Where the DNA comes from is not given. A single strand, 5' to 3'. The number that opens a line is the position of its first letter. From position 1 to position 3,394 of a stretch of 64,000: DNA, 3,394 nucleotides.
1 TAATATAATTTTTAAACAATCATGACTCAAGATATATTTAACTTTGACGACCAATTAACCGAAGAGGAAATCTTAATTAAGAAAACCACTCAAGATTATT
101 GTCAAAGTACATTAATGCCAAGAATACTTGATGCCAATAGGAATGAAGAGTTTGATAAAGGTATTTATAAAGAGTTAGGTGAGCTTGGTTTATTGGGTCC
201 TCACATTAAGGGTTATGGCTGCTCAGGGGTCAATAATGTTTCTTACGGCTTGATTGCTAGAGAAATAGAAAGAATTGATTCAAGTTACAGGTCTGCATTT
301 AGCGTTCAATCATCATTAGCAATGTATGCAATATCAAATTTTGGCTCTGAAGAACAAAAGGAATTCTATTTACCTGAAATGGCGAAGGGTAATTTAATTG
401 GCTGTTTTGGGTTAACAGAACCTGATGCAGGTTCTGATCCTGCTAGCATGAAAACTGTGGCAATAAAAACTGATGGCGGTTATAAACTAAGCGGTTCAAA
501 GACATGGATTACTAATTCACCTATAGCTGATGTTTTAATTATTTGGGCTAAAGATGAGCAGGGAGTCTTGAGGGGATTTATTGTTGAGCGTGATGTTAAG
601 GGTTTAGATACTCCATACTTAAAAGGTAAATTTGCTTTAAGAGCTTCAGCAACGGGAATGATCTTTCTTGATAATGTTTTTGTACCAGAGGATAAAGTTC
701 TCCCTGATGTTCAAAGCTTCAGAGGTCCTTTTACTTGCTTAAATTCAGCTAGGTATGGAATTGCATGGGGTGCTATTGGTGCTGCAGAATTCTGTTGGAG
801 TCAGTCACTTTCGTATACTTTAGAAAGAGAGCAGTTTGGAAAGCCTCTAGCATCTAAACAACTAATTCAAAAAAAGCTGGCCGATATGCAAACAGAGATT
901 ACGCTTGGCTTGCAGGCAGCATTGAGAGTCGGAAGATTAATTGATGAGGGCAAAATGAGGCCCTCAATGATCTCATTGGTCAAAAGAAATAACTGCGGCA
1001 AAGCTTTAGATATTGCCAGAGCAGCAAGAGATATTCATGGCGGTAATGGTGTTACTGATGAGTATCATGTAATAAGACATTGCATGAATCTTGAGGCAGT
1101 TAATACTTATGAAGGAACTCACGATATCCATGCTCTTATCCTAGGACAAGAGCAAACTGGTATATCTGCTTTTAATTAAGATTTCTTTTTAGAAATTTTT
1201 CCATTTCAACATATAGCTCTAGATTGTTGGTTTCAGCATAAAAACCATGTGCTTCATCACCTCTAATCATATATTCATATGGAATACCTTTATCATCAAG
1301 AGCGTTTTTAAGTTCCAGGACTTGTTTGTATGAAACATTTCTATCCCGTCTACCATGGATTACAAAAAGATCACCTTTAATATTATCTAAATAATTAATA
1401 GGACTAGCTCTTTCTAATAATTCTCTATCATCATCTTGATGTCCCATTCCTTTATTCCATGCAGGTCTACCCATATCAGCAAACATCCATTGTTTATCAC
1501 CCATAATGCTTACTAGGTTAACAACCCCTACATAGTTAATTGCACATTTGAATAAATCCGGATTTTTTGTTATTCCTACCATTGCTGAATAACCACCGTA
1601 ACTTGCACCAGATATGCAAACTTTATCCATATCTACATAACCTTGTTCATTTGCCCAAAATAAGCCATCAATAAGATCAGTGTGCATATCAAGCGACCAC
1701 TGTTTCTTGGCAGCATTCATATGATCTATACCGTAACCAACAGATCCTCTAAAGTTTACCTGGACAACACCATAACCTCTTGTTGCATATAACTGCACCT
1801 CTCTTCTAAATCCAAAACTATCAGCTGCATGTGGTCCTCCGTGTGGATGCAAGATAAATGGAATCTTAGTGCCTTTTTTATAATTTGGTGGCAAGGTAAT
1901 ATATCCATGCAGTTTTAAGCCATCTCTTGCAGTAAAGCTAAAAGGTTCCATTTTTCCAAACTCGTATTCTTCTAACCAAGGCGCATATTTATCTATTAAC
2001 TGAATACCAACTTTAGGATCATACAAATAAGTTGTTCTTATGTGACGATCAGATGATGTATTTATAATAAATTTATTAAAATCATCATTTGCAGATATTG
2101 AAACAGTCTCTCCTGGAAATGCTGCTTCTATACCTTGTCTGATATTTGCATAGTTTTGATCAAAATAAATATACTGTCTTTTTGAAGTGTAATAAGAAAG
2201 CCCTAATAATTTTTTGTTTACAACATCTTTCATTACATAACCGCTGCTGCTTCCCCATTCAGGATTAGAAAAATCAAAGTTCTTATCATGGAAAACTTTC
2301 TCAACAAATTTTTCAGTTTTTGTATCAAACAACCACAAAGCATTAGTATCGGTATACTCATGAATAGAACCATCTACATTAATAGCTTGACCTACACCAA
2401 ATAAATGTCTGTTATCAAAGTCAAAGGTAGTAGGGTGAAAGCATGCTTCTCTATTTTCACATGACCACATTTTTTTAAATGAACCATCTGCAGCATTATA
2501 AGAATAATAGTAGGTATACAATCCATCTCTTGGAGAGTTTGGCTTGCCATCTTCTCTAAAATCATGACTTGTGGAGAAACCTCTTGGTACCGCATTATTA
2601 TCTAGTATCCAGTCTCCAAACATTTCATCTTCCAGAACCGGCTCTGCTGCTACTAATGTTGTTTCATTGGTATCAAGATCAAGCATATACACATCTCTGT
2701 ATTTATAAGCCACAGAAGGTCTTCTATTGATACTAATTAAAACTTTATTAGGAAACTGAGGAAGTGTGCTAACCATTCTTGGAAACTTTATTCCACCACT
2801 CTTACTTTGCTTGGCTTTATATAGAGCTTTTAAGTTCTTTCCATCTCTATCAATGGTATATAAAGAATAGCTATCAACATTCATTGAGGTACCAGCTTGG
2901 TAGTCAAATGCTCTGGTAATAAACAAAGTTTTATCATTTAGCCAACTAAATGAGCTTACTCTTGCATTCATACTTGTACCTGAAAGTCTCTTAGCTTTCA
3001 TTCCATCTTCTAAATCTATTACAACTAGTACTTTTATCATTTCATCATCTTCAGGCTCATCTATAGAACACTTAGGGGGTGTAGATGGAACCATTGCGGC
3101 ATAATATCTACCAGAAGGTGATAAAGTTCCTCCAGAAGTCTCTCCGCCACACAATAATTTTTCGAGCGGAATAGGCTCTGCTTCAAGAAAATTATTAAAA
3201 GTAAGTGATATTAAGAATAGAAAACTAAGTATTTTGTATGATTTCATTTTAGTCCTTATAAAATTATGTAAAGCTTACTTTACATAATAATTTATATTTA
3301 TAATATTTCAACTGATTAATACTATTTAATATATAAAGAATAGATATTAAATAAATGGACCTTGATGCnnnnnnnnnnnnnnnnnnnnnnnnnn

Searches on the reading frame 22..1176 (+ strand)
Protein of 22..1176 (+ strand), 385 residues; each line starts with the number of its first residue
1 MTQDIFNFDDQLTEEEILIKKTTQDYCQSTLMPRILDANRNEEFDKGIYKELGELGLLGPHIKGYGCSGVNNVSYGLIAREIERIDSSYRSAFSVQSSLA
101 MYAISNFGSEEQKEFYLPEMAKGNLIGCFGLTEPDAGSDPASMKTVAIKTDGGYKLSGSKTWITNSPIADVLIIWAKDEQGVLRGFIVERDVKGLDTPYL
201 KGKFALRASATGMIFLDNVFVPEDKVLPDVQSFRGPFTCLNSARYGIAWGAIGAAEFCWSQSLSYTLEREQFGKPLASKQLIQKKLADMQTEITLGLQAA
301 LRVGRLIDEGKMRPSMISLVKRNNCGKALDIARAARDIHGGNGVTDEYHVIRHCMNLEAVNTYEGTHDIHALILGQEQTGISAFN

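Call 85: find_encoding_contigs(protein=window:22-1176:+, flank=10000, max_places=2)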
Protein window:22-1176:+ (385 aa): no gene with exactly this product is on record in the collection.

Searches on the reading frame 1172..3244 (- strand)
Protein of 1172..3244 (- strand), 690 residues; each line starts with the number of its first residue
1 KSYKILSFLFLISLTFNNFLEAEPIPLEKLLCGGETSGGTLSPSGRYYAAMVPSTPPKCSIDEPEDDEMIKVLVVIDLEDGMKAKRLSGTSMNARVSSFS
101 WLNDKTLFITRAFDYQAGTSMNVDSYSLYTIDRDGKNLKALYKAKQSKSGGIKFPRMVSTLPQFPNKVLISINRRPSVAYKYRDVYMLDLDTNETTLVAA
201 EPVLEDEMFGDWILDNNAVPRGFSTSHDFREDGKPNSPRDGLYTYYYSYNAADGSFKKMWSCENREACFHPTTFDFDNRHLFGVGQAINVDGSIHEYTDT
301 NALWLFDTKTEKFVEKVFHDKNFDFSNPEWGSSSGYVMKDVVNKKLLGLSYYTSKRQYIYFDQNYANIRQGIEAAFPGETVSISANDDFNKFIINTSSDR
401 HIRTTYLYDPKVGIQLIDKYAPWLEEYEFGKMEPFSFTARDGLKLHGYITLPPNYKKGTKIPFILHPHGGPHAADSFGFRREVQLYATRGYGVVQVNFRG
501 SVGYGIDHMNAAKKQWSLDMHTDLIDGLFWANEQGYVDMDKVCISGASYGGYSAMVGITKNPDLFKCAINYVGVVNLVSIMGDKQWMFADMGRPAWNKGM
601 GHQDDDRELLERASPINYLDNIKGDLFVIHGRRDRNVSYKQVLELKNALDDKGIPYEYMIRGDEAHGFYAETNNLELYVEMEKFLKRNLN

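Call 51: search_protein_families(library=pfam, proteins=[window:1172-3244:-], max_evalue=0.00001)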
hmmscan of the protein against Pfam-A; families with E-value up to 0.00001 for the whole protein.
window:1172-3244:- (690 aa): 5 families
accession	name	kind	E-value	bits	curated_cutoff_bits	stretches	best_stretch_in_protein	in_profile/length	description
PF00326.27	Peptidase_S9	-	6.9e-47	160.1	22.6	1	479-690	3-211/213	Prolyl oligopeptidase family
PF02129.25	Peptidase_S15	-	5.2e-14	53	23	1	441-579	1-134/262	X-Pro dipeptidyl-peptidase (S15 family)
PF20434.5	BD-FAE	-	8.6e-12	45.5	26.8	1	456-649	8-215/215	BD-FAE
PF01738.24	DLH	-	1.8e-07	31.4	21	1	514-674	71-194/217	Dienelactone hydrolase family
PF00756.26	Esterase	-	3.7e-07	30.6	22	1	444-597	7-166/251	Putative esterase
